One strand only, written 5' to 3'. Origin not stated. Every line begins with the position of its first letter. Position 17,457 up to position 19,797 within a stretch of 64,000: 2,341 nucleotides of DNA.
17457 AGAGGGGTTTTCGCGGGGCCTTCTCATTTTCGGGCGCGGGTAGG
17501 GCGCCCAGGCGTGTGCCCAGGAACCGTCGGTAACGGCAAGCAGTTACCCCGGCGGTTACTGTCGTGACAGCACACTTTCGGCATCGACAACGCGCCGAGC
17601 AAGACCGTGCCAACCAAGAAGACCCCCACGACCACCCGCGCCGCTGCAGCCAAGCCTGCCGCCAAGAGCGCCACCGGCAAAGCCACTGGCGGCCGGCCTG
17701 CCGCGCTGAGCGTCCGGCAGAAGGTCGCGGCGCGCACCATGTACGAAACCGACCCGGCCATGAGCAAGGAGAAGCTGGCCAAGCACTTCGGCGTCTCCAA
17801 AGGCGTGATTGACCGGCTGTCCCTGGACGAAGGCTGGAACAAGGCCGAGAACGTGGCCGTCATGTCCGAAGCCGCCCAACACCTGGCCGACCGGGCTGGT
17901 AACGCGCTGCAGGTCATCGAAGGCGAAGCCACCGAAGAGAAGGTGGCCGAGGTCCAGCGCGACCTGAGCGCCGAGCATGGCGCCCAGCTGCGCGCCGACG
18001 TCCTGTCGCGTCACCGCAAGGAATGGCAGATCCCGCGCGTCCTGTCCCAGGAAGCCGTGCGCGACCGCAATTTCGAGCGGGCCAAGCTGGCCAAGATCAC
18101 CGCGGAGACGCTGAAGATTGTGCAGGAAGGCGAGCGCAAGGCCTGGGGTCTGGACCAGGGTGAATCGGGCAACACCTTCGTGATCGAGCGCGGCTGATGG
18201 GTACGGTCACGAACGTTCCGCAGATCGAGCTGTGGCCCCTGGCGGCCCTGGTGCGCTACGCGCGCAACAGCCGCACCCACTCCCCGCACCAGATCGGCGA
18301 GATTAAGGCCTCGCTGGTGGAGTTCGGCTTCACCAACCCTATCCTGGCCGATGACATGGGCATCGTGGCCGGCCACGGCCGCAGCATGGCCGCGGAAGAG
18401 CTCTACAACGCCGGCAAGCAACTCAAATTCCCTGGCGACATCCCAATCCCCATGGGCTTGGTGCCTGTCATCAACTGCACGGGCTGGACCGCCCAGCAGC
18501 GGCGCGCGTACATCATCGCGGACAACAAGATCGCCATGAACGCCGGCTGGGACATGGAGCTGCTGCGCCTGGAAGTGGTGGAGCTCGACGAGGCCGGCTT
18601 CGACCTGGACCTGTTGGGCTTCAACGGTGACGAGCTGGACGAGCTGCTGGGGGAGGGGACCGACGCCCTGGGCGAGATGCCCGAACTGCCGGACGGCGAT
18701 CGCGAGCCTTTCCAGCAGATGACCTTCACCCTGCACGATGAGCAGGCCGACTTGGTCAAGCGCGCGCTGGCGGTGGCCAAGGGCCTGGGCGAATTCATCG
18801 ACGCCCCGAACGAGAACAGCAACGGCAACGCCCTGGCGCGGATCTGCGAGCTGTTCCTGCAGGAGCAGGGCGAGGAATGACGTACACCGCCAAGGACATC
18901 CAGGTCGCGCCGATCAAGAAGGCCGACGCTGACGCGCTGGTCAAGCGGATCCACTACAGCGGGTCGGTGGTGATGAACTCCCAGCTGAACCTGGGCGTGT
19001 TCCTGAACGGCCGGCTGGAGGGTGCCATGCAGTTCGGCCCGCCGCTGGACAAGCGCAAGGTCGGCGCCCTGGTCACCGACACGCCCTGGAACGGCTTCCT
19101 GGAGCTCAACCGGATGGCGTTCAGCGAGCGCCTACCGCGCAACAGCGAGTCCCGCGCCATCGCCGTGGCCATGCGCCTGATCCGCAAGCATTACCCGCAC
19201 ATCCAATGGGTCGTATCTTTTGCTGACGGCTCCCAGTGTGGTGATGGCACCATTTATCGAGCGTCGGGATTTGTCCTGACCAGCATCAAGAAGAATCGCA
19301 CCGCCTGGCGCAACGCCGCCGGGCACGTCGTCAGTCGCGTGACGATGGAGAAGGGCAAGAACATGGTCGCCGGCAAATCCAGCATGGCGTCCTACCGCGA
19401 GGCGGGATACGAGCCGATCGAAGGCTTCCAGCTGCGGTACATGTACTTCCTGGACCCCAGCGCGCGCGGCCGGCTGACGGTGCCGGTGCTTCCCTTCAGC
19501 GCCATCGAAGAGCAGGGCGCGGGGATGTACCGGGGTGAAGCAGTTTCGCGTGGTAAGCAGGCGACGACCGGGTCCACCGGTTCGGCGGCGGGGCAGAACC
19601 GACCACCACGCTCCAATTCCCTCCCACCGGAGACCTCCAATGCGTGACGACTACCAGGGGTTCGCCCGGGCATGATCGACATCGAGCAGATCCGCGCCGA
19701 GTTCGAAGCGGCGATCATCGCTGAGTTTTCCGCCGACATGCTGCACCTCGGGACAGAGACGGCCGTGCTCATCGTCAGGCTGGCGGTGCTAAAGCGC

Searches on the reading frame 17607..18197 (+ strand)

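Call 19: search_protein_families(library=pfam, proteins=[window:17607-18197:+], max_evalue=0.01)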
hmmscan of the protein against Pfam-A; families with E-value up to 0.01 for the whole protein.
window:17607-18197:+ (196 aa): 0 families

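Call 20: search_protein_families(library=phrogs, proteins=[window:17607-18197:+], max_evalue=0.001)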
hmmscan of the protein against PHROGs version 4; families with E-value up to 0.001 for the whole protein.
window:17607-18197:+ (196 aa): 1 family
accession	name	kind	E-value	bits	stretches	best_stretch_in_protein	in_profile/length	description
phrog_1206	-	head and packaging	5.1e-07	30.7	1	52-189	21-185/207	terminase small subunit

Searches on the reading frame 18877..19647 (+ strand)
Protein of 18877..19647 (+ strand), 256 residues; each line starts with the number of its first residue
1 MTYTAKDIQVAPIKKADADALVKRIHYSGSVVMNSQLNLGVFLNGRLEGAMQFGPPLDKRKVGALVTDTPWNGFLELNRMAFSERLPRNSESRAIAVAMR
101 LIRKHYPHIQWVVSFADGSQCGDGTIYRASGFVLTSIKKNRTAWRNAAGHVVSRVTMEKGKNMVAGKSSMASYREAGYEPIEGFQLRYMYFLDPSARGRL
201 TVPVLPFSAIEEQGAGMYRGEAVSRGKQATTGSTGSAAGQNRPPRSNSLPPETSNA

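Call 19: search_protein_families(library=pfam, proteins=[window:18877-19647:+], max_evalue=0.01)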
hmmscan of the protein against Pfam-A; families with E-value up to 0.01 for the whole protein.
window:18877-19647:+ (256 aa): 1 family
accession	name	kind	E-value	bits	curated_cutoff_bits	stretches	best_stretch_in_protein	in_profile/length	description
PF25680.1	Mom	-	1.6e-54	185.1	27.1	1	8-208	2-201/202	Mom protein family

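Call 20: search_protein_families(library=phrogs, proteins=[window:18877-19647:+], max_evalue=0.001)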
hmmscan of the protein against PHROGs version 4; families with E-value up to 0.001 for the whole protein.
window:18877-19647:+ (256 aa): 1 family
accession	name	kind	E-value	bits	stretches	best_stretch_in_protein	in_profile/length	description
phrog_1384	-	other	2.3e-47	162.5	1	2-221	15-230/245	Mom-like DNA modification protein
